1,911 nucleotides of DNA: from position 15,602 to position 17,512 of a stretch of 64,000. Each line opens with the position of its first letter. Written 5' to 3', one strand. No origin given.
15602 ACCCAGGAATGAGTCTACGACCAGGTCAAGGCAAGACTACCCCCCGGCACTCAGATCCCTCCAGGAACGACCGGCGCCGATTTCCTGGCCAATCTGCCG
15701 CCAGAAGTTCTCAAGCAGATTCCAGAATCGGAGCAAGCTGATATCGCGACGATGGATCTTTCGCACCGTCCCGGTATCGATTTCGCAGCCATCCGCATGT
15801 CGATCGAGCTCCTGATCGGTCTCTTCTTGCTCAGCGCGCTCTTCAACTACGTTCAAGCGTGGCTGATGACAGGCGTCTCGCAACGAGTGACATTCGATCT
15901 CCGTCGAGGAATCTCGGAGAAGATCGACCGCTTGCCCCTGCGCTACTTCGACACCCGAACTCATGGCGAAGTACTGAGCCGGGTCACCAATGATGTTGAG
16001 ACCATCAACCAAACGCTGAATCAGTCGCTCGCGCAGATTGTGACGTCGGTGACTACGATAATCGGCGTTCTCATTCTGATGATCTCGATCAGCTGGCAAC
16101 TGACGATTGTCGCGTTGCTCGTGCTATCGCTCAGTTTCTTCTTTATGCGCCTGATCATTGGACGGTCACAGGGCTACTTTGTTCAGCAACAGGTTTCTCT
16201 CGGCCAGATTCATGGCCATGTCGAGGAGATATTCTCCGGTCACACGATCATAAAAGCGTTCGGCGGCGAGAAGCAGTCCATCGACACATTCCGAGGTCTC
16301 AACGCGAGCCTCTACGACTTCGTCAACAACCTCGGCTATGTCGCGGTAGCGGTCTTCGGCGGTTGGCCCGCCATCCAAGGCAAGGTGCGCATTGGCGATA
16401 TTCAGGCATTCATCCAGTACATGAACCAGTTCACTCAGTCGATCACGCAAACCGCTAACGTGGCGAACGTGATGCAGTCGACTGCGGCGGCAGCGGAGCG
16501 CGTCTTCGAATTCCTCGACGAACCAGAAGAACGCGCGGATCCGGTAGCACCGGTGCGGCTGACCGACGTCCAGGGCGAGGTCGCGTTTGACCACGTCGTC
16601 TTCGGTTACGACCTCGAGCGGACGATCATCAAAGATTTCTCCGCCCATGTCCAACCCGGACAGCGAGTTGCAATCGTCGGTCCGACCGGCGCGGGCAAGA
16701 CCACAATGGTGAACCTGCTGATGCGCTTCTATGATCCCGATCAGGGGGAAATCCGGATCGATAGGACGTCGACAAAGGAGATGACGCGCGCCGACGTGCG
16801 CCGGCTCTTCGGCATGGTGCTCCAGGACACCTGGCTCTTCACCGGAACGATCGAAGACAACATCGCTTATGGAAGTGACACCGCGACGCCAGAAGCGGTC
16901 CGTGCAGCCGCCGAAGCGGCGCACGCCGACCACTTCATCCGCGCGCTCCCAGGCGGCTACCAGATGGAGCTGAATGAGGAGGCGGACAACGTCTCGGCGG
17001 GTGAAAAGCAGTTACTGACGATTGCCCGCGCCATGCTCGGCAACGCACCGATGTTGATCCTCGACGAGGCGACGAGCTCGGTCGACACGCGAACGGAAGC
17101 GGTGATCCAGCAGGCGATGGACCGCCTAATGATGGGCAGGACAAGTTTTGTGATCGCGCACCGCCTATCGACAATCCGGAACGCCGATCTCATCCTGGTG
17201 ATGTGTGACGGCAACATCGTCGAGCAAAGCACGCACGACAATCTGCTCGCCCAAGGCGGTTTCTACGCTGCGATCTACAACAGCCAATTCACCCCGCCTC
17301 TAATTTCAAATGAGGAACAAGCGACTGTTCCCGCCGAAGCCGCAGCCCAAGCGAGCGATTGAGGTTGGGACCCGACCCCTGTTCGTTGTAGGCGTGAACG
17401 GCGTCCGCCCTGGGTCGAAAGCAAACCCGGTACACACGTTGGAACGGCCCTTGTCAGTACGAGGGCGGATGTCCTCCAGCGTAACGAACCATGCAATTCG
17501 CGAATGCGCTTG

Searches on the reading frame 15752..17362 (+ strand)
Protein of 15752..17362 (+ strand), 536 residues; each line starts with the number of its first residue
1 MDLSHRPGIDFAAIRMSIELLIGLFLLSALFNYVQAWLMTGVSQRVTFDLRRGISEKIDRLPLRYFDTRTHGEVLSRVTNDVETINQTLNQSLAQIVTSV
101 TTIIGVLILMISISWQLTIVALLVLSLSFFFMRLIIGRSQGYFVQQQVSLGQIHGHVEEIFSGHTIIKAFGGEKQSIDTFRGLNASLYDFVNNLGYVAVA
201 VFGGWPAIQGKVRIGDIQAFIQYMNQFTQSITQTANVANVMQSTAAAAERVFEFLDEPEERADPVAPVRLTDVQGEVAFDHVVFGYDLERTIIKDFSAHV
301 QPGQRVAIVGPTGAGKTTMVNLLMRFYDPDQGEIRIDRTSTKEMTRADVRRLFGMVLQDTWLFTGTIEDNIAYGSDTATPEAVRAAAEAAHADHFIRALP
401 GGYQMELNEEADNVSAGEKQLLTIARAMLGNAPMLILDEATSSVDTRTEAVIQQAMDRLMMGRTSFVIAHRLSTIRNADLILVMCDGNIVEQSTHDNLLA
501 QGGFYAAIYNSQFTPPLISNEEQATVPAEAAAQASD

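Call 8: search_protein_families(library=ncbifam, proteins=[window:15752-17362:+])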
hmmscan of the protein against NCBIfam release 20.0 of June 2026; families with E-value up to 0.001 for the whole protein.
window:15752-17362:+ (536 aa): 184 families (the best 25 are shown)
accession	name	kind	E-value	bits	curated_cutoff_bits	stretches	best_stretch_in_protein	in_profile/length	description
TIGR02203.1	MsbA_lipidA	equivalog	1.3e-124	416.8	602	1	20-513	60-570/572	lipid A export permease/ATP-binding protein MsbA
NF052233.1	CphA_assoc_ABC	equivalog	5.9e-115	385.3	880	1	9-515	224-746/766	cyanophycin metabolism-associated ABC transporter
TIGR02204.1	MsbA_rel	hypoth_equivalog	9.5e-113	377.8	780.4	1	13-513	56-576/576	ABC transporter, permease/ATP-binding protein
NF010178.0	PRK13657.1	equivalog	1.4e-101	340.8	733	1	24-523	61-578/588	glucan ABC transporter ATP-binding protein/ permease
TIGR00958.1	3a01208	subfamily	1.6e-100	337.4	874.6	1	12-507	198-709/711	antigen peptide transporter 2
NF008381.0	PRK11176.1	equivalog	4.2e-100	335.8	867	1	20-514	70-581/582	lipid A ABC transporter ATP-binding protein/permease MsbA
TIGR03796.1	NHLM_micro_ABC1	equivalog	2.1e-91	307.2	853.3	1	24-508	203-708/710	NHLP family bacteriocin export ABC transporter peptidase/permease/ATPase subunit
NF045513.1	HepA_fam_ABC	equivalog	9.2e-91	305.1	725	1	15-512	96-609/610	heterocyst formation ABC transporter subunit HepA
TIGR01846.1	type_I_sec_HlyB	subfamily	2e-86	290.8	725.55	1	24-512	188-692/694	type I secretion system permease/ATPase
NF008056.1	PRK10790.1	equivalog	1e-84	285.1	746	2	209-513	276-576/584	SmdB family multidrug efflux ABC transporter permease/ATP-binding protein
TIGR01192.1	chvA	subfamily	5.8e-81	272.8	585.4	1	60-510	101-568/585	glucan export ABC transporter ATP-binding protein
TIGR03797.1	NHLM_micro_ABC2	equivalog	2.5e-79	267.5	709.4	1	23-512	184-685/686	NHLP bacteriocin export ABC transporter permease/ATPase subunit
NF000475.1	tet_ABC_46_B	exception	8.3e-79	265.6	1250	1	26-512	71-574/578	tetracycline efflux ABC transporter Tet(46) subunit B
TIGR01193.1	bacteriocin_ABC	subfamily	5.1e-75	253.4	523.85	1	21-510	202-707/708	peptide cleavage/export ABC transporter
TIGR02857.1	CydD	equivalog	7.4e-75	252.9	435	2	244-484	290-529/529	thiol reductant ABC exporter subunit CydD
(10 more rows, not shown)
